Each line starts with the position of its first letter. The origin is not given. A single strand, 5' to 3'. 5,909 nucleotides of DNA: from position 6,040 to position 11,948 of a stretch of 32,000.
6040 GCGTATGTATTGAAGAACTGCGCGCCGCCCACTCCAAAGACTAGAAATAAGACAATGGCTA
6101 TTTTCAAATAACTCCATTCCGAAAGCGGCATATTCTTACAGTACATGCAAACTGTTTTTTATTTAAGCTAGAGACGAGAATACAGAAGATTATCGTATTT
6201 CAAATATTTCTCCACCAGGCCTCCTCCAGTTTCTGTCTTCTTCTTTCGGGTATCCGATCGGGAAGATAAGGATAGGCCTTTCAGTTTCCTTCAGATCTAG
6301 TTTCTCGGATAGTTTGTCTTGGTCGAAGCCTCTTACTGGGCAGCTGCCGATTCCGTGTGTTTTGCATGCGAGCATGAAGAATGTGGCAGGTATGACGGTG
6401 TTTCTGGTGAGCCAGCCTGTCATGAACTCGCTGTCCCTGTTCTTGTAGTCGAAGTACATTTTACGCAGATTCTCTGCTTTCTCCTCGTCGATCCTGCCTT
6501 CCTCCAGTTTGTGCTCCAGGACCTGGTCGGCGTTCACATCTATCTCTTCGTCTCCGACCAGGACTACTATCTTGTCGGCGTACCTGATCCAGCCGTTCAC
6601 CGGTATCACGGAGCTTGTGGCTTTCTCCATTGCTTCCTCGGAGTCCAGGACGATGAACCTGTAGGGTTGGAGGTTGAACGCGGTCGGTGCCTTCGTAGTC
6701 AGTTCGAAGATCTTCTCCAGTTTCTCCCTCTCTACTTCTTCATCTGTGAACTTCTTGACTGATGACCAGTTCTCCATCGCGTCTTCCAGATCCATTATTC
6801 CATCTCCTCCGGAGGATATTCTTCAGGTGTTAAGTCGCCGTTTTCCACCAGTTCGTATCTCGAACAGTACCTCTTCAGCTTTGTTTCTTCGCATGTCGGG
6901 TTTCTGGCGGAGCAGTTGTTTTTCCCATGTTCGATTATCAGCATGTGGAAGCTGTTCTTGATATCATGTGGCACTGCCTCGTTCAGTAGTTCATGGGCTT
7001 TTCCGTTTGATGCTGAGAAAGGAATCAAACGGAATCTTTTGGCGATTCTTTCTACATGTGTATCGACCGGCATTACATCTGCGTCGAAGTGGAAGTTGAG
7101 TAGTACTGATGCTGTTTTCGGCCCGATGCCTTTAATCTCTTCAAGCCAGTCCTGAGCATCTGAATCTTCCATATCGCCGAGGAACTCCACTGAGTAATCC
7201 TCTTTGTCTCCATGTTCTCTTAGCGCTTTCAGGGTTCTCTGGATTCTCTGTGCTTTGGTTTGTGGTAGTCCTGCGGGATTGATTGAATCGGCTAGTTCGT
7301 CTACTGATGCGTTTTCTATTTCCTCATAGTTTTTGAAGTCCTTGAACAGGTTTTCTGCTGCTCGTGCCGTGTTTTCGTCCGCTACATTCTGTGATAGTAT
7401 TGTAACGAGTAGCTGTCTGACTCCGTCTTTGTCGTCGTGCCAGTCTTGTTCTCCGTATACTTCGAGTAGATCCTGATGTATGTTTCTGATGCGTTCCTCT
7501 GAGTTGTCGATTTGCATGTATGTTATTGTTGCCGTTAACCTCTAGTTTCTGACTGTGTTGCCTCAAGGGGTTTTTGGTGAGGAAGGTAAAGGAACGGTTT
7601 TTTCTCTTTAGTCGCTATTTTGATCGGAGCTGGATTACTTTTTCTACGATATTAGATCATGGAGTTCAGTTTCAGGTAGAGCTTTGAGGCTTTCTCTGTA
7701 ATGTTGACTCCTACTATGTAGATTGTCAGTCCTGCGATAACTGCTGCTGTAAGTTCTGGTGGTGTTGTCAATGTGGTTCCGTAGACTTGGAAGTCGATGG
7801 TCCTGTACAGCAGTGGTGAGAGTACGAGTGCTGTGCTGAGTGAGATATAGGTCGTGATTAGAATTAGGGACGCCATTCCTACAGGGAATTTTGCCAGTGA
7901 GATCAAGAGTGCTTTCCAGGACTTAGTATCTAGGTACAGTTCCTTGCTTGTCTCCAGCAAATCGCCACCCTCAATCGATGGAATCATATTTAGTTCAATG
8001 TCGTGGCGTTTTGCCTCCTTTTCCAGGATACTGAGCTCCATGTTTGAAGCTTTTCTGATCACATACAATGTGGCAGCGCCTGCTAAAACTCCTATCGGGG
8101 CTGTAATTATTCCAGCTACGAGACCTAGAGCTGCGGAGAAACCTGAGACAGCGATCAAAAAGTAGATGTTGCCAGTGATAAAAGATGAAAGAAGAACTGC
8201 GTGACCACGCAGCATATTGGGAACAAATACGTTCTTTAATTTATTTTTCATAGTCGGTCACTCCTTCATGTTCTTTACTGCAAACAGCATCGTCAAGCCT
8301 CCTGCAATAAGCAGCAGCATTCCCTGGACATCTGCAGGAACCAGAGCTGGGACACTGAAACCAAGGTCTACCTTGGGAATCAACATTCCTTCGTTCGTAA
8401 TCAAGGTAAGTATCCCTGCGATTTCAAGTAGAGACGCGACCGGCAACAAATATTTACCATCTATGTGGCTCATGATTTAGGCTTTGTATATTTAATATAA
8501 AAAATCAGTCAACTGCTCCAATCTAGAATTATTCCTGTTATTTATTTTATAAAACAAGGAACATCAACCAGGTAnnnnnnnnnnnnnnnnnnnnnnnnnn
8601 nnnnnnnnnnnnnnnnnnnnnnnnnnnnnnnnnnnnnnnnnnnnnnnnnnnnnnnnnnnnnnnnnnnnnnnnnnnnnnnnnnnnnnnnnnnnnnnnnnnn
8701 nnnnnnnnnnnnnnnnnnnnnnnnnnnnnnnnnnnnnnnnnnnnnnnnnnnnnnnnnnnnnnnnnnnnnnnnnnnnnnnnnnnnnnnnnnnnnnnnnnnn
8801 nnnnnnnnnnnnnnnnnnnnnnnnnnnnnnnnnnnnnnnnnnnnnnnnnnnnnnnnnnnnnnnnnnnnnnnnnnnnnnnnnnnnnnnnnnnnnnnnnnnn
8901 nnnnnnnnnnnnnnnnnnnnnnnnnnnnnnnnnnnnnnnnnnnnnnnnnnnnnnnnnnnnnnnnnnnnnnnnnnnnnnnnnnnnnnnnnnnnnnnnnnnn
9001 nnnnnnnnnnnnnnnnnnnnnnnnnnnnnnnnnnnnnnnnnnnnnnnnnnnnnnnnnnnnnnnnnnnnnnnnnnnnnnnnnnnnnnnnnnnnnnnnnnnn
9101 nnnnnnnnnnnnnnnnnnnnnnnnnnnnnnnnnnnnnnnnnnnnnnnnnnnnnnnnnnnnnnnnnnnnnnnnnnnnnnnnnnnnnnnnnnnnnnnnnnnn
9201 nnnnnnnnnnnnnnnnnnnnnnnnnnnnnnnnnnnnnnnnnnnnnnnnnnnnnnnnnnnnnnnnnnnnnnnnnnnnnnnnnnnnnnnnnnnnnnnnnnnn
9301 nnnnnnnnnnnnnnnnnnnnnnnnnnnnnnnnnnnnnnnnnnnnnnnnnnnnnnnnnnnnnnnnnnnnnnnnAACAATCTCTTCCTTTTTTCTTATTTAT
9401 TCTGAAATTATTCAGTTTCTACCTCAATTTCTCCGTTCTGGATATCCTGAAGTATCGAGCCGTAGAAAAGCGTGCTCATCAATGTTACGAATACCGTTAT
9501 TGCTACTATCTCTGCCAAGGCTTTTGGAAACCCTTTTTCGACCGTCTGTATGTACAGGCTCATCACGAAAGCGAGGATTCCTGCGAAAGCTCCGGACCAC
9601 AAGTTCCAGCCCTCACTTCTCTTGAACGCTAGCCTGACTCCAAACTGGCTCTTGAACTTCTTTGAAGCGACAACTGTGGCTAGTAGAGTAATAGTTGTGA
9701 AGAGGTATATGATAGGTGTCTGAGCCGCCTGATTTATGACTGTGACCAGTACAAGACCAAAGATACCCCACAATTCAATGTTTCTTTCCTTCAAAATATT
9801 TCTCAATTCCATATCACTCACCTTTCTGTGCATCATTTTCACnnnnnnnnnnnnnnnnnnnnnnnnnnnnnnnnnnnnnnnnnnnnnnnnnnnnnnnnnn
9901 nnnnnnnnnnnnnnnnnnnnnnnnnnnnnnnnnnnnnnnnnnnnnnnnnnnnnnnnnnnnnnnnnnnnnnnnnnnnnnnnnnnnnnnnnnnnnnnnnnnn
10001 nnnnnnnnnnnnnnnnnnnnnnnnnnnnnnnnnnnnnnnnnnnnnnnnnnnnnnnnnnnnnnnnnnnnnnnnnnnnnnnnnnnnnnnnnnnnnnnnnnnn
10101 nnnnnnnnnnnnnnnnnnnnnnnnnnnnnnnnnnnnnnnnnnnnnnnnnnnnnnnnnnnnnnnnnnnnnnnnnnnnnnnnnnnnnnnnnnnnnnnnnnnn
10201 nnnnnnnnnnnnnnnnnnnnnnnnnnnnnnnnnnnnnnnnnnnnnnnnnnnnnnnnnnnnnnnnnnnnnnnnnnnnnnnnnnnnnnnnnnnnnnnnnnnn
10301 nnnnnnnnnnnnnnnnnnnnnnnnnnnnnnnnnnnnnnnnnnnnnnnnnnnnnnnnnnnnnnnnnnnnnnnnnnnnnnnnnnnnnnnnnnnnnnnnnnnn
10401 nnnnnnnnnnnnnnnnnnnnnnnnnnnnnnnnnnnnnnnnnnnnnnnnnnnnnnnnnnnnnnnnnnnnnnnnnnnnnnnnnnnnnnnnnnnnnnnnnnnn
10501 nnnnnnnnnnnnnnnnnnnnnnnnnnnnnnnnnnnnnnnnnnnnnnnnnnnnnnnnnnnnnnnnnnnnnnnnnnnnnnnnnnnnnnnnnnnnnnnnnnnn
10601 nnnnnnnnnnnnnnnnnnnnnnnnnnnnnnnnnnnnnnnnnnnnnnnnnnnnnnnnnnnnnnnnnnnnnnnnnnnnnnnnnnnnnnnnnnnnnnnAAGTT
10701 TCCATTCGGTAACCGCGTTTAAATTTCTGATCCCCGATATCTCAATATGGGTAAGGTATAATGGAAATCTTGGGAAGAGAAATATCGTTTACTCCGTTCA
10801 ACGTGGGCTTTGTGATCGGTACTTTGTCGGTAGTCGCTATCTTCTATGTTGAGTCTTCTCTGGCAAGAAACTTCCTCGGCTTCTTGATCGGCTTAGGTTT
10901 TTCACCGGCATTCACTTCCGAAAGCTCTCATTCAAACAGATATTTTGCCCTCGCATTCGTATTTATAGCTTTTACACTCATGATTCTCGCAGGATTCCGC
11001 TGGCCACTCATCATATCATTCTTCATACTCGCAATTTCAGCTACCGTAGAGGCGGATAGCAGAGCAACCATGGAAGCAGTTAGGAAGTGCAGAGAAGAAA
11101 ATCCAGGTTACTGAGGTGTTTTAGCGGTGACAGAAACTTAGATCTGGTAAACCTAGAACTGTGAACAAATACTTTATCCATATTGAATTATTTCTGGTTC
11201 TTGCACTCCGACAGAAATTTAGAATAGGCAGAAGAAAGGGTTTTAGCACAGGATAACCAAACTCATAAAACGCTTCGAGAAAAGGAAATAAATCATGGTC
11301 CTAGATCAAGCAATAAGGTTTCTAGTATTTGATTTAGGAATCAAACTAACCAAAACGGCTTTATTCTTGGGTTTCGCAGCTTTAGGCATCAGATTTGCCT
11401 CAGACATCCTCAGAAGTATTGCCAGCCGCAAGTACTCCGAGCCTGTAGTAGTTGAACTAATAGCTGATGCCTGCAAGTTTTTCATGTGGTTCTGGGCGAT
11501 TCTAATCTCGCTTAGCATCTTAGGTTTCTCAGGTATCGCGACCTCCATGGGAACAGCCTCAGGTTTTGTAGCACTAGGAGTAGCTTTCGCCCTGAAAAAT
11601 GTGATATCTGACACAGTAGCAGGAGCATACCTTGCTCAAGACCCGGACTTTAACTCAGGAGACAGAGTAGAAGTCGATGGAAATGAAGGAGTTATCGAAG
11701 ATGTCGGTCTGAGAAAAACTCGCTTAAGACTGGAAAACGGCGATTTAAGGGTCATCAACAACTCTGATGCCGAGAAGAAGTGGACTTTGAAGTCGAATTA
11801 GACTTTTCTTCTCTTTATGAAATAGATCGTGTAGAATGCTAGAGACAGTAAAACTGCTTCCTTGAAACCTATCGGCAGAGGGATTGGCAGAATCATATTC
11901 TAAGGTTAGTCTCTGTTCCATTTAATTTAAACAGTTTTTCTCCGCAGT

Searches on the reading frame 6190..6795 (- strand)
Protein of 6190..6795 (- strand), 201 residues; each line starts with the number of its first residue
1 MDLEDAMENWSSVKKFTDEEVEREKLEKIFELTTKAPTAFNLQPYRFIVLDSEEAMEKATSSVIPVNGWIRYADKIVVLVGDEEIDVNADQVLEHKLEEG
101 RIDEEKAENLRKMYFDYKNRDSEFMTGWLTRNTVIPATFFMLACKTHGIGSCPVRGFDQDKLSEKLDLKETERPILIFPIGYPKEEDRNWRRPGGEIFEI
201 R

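Call 18: search_protein_families(library=pfam, max_evalue=0.01, proteins=[window:6190-6795:-])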
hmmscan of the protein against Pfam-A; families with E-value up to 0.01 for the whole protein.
window:6190-6795:- (201 aa): 2 families
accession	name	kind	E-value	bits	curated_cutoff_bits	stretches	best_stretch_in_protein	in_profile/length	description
PF00881.29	Nitroreductase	-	1.7e-24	87.3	23.5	1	9-182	3-167/167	Nitroreductase family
PF14512.11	TM1586_NiRdase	-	1e-09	38.8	27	1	17-55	149-190/215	Putative TM nitroreductase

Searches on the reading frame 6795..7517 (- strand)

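Call 18: search_protein_families(library=pfam, max_evalue=0.01, proteins=[window:6795-7517:-])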
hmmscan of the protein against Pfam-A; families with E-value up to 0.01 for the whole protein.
window:6795-7517:- (240 aa): 5 families
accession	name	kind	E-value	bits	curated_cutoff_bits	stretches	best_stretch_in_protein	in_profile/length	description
PF00730.31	HhH-GPD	-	1.3e-17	64.5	26.2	1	39-183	3-107/108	HhH-GPD superfamily base excision DNA repair protein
PF14520.12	HHH_5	-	2.6e-06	28.2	27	0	53-97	14-56/57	Helix-hairpin-helix domain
PF00633.29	HHH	-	8.6e-06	25.8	24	1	123-142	11-30/30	Helix-hairpin-helix motif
PF22175.2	Ogg-HhH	-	1.3e-05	25.3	27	1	34-165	22-145/173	8-oxoguanine DNA glycosylase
PF12826.13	HHH_2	-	5e-05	23.8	27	0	52-76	14-38/64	Helix-hairpin-helix motif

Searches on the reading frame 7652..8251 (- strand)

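Call 18: search_protein_families(library=pfam, max_evalue=0.01, proteins=[window:7652-8251:-])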
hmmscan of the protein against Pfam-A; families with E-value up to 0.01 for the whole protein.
window:7652-8251:- (199 aa): 1 family
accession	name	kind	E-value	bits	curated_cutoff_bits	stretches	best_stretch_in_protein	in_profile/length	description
PF13796.11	Sensor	-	1.1e-11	45.4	28.2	1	20-185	2-147/162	Putative sensor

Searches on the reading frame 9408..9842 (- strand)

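Call 19: search_protein_families(library=pfam, max_evalue=0.01, proteins=[window:9408-9842:-])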
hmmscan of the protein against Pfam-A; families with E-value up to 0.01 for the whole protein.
window:9408-9842:- (144 aa): 1 family
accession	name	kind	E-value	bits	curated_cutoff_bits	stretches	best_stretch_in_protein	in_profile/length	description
PF10204.14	DuoxA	-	0.0045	16.5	23.3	1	30-114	190-276/279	Dual oxidase maturation factor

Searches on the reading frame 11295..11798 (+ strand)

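Call 19: search_protein_families(library=pfam, max_evalue=0.01, proteins=[window:11295-11798:+])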
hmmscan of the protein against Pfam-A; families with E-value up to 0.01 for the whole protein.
window:11295-11798:+ (168 aa): 1 family
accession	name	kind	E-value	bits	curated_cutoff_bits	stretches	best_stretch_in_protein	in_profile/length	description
PF00924.24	MS_channel_2nd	-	1.6e-08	35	20.2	1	102-157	1-56/68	Mechanosensitive ion channel, beta-domain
